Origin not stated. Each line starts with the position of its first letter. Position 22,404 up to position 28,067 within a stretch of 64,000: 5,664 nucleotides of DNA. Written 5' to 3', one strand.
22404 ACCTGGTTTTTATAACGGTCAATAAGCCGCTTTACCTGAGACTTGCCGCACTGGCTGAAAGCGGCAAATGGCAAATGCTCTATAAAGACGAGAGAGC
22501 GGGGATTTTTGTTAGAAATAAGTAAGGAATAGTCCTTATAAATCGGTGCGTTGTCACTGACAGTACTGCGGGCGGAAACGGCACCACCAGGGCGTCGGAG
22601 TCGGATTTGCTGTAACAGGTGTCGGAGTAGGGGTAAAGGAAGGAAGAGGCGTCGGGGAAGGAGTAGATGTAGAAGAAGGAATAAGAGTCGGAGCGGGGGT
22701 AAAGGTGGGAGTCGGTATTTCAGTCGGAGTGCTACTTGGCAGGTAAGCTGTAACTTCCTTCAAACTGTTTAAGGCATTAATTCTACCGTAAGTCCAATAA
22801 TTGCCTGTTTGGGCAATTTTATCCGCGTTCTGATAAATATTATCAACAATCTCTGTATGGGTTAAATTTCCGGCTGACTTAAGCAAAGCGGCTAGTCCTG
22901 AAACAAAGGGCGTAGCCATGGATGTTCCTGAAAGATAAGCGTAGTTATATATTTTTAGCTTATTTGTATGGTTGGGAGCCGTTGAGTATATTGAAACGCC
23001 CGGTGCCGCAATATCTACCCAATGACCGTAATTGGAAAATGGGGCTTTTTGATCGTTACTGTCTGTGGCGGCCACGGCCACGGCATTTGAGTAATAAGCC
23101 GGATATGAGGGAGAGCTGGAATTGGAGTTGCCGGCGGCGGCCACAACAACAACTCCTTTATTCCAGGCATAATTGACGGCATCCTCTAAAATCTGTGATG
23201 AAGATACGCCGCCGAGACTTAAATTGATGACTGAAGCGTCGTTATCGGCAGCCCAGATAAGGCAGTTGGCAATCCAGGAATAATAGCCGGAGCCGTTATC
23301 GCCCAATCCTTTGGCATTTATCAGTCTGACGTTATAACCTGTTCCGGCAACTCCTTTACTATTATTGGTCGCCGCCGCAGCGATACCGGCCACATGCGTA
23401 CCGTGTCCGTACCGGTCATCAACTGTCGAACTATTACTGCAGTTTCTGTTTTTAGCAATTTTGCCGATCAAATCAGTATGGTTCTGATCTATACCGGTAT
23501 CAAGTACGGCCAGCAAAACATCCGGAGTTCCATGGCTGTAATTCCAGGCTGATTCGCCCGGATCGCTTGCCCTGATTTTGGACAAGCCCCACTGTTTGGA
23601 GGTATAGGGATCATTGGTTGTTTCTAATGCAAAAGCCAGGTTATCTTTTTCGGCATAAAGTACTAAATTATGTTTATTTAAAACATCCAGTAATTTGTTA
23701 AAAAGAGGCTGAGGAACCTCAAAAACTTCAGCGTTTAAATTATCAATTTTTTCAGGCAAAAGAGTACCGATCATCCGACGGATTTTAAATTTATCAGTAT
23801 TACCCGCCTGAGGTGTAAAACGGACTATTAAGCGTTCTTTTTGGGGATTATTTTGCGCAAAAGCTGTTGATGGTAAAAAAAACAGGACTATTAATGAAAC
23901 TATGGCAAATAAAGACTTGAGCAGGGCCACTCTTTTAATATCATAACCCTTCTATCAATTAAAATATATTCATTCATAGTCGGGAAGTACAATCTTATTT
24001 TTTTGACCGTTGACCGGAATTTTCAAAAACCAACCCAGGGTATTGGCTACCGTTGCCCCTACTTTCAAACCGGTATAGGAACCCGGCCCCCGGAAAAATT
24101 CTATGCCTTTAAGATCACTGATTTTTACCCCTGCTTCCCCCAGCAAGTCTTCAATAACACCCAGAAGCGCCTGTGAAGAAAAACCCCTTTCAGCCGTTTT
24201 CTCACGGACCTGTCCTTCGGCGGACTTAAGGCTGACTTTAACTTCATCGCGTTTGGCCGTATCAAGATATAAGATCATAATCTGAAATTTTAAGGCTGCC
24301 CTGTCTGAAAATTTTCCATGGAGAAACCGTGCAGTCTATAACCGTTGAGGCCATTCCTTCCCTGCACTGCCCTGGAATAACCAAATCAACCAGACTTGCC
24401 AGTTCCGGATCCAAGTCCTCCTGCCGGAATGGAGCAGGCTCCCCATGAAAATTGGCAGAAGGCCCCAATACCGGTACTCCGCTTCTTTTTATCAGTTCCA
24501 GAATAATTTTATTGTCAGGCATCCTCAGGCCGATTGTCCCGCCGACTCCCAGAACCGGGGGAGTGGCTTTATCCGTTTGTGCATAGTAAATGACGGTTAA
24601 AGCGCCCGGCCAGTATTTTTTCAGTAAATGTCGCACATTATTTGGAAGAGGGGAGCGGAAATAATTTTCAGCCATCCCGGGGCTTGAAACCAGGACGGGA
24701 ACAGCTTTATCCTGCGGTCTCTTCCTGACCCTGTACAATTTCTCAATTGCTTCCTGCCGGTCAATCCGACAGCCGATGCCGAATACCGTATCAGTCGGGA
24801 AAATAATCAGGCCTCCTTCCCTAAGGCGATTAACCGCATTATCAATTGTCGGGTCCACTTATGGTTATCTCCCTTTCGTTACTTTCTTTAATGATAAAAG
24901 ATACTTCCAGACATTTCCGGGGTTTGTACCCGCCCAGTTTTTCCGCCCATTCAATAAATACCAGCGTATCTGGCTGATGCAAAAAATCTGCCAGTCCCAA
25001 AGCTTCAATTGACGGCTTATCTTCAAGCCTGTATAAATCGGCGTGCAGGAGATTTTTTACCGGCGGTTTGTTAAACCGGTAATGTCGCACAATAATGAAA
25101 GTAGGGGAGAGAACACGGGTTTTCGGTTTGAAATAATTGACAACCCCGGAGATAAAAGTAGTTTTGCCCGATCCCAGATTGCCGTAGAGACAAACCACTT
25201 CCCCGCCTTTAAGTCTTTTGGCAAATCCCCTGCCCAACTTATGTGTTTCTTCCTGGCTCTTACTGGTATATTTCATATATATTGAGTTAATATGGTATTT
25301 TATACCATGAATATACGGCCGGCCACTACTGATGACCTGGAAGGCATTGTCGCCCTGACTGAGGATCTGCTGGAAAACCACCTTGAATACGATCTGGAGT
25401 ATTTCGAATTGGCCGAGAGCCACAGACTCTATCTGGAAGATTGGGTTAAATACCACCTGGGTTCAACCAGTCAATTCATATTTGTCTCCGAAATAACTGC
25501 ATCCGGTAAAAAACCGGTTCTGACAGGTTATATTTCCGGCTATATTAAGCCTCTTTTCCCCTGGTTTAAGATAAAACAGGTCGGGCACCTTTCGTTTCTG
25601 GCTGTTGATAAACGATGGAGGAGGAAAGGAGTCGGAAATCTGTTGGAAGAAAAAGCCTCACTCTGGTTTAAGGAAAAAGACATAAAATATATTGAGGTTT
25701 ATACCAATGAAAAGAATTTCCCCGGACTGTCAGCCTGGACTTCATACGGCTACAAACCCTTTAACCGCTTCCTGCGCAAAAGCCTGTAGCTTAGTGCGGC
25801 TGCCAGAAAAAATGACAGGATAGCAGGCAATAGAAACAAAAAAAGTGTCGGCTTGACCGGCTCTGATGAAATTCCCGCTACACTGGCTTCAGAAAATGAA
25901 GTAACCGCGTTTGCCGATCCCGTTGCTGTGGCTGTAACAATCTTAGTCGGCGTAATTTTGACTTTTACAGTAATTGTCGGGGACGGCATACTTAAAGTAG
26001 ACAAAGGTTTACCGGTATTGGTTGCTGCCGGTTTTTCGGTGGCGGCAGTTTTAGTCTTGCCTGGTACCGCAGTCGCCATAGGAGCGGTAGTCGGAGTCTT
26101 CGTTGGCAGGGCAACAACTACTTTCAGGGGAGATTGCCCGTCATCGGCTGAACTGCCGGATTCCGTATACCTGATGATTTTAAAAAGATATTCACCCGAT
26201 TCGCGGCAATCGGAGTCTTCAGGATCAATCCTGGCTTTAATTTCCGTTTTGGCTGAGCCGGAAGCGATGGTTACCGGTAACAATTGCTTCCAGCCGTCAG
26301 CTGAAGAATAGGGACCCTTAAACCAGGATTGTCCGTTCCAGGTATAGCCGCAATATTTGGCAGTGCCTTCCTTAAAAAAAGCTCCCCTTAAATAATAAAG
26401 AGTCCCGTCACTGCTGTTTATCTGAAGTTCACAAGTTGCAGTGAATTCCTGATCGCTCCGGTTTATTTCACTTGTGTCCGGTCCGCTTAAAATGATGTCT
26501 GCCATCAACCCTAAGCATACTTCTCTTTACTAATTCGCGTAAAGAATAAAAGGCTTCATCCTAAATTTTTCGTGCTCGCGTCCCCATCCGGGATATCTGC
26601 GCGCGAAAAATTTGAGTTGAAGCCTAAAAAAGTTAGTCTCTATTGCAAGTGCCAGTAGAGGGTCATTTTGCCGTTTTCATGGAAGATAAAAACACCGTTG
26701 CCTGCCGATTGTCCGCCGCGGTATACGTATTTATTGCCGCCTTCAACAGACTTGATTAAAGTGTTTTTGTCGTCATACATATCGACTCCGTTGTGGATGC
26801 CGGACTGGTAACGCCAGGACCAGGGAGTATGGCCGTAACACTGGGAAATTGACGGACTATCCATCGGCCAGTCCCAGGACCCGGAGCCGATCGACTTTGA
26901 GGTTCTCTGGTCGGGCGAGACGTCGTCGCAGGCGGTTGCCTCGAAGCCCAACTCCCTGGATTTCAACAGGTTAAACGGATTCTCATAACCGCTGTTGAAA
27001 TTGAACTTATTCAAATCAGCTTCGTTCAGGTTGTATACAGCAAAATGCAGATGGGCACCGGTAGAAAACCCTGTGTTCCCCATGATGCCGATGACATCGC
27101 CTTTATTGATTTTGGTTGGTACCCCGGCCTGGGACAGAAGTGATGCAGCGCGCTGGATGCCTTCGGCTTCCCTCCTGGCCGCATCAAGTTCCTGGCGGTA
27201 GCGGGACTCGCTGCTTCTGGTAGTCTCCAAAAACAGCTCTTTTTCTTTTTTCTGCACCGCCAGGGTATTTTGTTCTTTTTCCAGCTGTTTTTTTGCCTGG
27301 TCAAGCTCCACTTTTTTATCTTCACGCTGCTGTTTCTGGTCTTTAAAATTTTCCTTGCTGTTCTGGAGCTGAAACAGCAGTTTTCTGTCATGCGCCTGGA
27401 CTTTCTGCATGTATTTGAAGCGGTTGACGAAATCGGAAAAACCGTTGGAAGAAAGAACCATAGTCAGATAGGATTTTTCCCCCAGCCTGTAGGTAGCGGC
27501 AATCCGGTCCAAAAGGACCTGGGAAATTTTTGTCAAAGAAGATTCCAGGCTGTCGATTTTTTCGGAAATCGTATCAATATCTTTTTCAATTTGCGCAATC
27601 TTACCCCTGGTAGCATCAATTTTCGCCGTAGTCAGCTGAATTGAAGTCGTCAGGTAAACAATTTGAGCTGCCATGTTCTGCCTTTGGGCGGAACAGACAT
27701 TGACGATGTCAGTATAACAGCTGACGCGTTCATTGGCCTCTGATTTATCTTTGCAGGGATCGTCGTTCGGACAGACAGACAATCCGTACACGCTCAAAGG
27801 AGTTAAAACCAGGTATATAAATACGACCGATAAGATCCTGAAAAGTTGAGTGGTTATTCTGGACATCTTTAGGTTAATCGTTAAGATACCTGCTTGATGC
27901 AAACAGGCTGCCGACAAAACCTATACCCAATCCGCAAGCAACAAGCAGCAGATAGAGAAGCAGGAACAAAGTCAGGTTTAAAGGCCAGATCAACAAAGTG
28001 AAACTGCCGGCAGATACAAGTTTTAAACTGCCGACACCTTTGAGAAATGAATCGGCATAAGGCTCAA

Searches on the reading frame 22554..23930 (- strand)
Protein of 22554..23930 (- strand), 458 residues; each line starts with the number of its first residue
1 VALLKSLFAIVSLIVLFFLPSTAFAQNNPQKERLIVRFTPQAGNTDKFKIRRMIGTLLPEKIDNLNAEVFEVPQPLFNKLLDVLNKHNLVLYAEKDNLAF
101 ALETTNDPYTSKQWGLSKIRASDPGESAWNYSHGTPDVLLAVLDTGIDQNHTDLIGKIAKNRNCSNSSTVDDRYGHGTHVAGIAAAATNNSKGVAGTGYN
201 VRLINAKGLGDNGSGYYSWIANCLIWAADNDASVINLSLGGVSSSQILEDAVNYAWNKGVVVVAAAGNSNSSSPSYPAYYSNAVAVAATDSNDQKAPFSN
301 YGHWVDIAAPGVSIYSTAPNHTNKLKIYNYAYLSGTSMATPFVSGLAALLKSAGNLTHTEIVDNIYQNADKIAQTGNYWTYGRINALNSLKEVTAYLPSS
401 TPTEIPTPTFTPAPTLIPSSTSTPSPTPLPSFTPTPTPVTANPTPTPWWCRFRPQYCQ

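Call 55: search_protein_families(library=pfam, proteins=[window:22554-23930:-], max_evalue=0.001)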
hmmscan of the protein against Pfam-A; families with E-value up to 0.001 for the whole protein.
window:22554-23930:- (458 aa): 1 family
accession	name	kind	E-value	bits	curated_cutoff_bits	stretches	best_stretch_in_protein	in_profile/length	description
PF00082.27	Peptidase_S8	-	1.5e-54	185.7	21.8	1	137-375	3-279/288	Subtilase family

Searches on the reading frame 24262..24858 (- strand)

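Call 67: search_protein_families(library=pfam, proteins=[window:24262-24858:-], max_evalue=0.0001)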
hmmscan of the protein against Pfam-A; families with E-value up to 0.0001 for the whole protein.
window:24262-24858:- (198 aa): 1 family
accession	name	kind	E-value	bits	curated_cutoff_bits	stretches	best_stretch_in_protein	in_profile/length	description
PF01300.24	Sua5_yciO_yrdC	-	6.1e-50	169.6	25.1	1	11-187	2-178/178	Telomere recombination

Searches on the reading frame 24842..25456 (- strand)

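Call 67: search_protein_families(library=pfam, proteins=[window:24842-25456:-], max_evalue=0.0001)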
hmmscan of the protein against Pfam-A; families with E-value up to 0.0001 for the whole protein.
window:24842-25456:- (204 aa): 1 family
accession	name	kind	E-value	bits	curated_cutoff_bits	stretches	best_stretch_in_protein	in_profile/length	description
PF02367.23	TsaE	-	2.8e-32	111.8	26.6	1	66-197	2-128/128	Threonylcarbamoyl adenosine biosynthesis protein TsaE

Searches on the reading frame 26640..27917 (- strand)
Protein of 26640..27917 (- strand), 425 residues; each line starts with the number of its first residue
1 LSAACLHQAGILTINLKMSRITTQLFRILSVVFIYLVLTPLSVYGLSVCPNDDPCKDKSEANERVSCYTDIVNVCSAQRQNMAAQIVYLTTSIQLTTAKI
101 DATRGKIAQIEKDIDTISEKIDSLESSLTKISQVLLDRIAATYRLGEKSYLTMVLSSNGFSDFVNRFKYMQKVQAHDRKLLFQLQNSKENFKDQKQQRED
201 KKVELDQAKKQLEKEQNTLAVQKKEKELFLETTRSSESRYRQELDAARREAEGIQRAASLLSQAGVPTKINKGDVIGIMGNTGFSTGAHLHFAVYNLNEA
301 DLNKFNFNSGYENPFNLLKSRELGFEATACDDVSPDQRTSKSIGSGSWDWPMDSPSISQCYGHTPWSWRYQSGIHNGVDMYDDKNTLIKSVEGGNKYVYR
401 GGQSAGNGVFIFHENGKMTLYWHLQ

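Call 55: search_protein_families(library=pfam, proteins=[window:26640-27917:-], max_evalue=0.001)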
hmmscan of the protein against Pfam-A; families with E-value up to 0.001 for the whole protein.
window:26640-27917:- (425 aa): 2 families
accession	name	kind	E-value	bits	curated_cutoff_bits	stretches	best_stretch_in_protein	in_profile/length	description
PF01551.29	Peptidase_M23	-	1.9e-13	50.9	28.7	2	268-297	61-90/96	Peptidase family M23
PF24568.1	CC_PcsB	-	1.5e-10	41.2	27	1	121-193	1-74/75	Peptidoglycan hydrolase PcsB, coiled-coil domain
